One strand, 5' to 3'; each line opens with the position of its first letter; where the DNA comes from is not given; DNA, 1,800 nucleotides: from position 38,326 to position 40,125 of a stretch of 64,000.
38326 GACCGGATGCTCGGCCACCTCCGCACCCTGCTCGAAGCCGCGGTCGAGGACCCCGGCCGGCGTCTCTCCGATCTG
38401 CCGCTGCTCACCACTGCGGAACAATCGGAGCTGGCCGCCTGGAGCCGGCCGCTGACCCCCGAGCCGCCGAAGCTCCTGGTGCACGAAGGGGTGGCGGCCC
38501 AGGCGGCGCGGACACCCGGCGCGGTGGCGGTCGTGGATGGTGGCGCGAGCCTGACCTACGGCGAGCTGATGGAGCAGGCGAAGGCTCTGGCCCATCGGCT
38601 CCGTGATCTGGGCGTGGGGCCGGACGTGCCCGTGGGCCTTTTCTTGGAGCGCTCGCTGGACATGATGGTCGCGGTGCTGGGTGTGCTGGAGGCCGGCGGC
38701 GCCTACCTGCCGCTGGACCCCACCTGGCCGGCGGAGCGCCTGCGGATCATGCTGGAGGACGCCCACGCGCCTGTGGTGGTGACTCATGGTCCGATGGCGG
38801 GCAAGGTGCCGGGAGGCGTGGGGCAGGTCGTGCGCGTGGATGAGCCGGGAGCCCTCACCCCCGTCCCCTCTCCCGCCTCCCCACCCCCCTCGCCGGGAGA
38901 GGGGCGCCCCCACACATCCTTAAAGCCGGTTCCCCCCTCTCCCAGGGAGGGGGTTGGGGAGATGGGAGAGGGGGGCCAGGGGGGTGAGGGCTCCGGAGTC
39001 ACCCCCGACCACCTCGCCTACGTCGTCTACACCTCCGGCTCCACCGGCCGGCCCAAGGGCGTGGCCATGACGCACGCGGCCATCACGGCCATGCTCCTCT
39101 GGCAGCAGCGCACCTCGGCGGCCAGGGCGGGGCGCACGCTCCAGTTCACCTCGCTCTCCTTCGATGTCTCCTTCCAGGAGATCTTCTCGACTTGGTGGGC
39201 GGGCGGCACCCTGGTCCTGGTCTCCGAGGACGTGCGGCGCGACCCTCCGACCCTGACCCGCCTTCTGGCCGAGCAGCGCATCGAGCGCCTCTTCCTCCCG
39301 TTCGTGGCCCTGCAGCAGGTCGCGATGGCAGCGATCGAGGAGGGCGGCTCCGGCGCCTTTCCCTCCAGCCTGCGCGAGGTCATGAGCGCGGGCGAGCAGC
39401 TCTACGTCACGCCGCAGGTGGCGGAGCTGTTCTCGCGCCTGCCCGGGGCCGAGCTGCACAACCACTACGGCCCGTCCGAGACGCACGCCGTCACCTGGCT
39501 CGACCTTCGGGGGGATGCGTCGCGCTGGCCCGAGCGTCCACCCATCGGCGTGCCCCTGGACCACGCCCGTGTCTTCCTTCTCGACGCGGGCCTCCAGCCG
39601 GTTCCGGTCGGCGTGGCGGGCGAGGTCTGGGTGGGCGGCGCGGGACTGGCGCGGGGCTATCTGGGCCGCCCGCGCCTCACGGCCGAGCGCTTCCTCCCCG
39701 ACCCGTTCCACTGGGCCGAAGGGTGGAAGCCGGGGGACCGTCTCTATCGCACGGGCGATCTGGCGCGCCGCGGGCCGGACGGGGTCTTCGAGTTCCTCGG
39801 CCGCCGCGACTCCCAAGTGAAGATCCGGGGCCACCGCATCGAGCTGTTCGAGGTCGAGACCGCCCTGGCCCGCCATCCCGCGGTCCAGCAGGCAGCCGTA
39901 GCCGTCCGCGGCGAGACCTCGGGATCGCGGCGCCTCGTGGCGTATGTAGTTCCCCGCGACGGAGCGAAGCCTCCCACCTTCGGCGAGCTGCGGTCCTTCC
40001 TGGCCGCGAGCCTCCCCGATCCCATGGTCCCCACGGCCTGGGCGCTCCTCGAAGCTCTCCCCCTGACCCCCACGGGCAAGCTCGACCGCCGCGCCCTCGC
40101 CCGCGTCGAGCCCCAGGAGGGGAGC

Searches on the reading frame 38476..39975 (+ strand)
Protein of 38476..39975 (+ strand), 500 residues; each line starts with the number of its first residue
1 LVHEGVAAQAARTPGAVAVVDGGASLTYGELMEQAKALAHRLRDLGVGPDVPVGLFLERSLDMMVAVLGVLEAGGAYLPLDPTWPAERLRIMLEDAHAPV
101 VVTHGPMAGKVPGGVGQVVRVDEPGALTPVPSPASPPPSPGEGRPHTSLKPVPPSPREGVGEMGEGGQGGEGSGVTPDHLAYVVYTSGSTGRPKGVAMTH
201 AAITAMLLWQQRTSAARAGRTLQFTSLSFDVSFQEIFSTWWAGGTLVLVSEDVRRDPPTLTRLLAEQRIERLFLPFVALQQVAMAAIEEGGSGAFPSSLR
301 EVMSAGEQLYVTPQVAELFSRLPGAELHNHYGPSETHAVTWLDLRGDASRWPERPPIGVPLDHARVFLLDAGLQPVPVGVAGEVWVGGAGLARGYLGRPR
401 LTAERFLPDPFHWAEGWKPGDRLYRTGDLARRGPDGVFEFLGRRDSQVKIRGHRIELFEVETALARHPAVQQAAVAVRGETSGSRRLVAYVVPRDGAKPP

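Call 51: find_homologous_proteins(query=window:38476-39975:+, max_evalue=1e-30)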
Query window:38476-39975:+ (500 aa): 7948 proteins with E <= 1e-30 among 8000 candidates; the best 120 are listed.
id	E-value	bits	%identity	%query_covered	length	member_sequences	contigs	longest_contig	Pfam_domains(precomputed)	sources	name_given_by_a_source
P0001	1.3e-182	626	87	65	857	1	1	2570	PF00668.26,PF00550.32,PF00501.35,PF13193.13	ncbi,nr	ncbi:MAG TPA: condensation domain-containing protein, partial [Thermoanaerobaculia bacterium]|nr:con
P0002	1.2e-172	593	65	91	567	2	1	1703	PF00550.32,PF00501.35,PF13193.13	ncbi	ncbi:MAG TPA: non-ribosomal peptide synthetase, partial [Thermoanaerobaculia bacterium]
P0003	4.7e-155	535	69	78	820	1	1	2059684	PF00668.26,PF00501.35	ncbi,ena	-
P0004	6.0e-152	525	54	99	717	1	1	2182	PF00668.26,PF00501.35,PF13193.13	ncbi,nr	ncbi:MAG TPA: amino acid adenylation domain-containing protein, partial [Pyrinomonadaceae bacterium]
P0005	1.8e-150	520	77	63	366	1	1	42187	PF00501.35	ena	-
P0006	2.0e-150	520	63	82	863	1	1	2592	PF00668.26,PF00501.35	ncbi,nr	ncbi:MAG TPA: condensation domain-containing protein, partial [Thermoanaerobaculia bacterium]|nr:con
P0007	1.1e-142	494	53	99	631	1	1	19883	PF00550.32,PF00501.35,PF13193.13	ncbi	-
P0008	1.8e-142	494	52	99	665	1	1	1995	PF00668.26,PF00550.32,PF00501.35,PF13193.13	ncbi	ncbi:MAG: non-ribosomal peptide synthetase, partial [Byssovorax sp.]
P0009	1.1e-141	491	52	98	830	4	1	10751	PF00668.26,PF00550.32,PF00501.35,PF13193.13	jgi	-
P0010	1.3e-141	491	49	100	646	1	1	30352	PF00668.26,PF00501.35,PF13193.13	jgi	jgi:amino acid adenylation domain-containing protein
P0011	1.9e-141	490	51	100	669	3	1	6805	PF00550.32,PF00501.35,PF13193.13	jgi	jgi:amino acid adenylation domain-containing protein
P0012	2.9e-141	490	53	99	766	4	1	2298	PF00668.26,PF00501.35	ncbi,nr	ncbi:MAG TPA: amino acid adenylation domain-containing protein, partial [Longimicrobium sp.]|nr:amin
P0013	9.4e-141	488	49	100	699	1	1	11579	PF00668.26,PF00550.32,PF00501.35,PF13193.13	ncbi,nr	ncbi:MAG: amino acid adenylation domain-containing protein, partial [Nostocaceae cyanobacterium]|nr:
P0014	4.3e-140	486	50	100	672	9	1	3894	PF00550.32,PF00501.35,PF13193.13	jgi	-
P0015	4.0e-139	483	50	100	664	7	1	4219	PF00550.32,PF00501.35,PF13193.13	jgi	jgi:amino acid adenylation domain-containing protein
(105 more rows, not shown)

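Call 53: find_encoding_contigs(protein=P0005, flank=6000, max_places=2)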
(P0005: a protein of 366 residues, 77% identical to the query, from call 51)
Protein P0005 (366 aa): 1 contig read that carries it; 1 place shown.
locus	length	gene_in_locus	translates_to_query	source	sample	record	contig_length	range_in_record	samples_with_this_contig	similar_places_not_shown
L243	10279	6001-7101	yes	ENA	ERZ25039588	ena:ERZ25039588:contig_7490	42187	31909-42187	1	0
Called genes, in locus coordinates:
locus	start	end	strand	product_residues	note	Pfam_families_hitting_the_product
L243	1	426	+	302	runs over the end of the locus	PF01073:3Beta_HSD, PF01370:Epimerase, PF05368:NmrA, PF13460:NAD_binding_10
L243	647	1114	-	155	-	PF00884:Sulfatase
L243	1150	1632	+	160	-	PF00665:rve, PF13683:rve_3, PF13333:rve_2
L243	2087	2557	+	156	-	-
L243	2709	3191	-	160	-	PF07553:Lipoprotein_Ltp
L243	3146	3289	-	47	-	-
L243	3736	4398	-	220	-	PF00563:EAL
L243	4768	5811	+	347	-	PF00668:Condensation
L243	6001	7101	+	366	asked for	PF00501:AMP-binding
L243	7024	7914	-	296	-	-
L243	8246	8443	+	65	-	PF00668:Condensation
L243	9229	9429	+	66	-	PF13193:AMP-binding_C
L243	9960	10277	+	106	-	?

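Call 54: find_encoding_contigs(protein=P0001, flank=3000, max_places=2)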
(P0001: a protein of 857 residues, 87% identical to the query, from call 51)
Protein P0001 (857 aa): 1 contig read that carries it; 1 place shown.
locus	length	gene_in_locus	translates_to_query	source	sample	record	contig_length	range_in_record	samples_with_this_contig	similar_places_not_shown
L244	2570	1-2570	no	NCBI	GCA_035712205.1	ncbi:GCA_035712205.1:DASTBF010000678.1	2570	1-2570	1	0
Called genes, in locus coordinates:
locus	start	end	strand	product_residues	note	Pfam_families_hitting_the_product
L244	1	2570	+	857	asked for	PF00501:AMP-binding, PF13193:AMP-binding_C, PF00550:PP-binding, PF00668:Condensation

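Call 83: predict_structure(alignment_id=A1)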
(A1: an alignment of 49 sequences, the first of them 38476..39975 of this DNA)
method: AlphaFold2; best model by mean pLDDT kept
length: 500 residues; sequences in the alignment: 49
mean_pLDDT: 87.1   pTM: 0.84
mean pLDDT of the five models: 87.1, 86.1, 86.1, 85.0, 84.9
residues with pLDDT >= 90: 360; 70-90: 65; 50-70: 38; < 50: 37
segments of 3 or more residues with pLDDT < 50: 133-137, 139-169
pLDDT, mean of each block of 10 residues (from residue 1): 96 98 98 96 97 97 98 97 93 96 96 92 72 49 41 39 45 88 82 92 94 91 95 96 98 95 97 95 93 88 89 97 95 94 96 95 94 93 93 95 92 70 93 95 74 67 86 80 70 81
secondary structure, 60 per line:
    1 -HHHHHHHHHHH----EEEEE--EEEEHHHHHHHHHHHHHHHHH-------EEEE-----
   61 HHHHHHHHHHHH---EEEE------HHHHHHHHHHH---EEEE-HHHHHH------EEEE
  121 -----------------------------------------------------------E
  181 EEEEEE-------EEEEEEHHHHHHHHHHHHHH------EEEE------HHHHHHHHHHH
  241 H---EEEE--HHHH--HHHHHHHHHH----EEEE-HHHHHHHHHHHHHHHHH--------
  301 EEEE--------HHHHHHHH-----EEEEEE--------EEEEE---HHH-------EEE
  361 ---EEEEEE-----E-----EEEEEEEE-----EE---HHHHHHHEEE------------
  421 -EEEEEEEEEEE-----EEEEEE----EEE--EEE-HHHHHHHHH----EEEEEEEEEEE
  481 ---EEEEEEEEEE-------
elements in order: H2-12 E17-21 E24-27 H28-44 E52-55 H61-72 E76-79 H86-96 E100-103 H105-110 E117-120 E180-186 E194-199 H200-213 E220-223 H230-241 E245-248 H251-254 H257-266 E271-274 H276-292 E301-304 H313-320 E326-331 E340-344 E358-360 E364-369 E381-388 H399-405 E406-408 E422-432 E438-443 E448-450 E453-455 H457-465 E470-480 E484-493
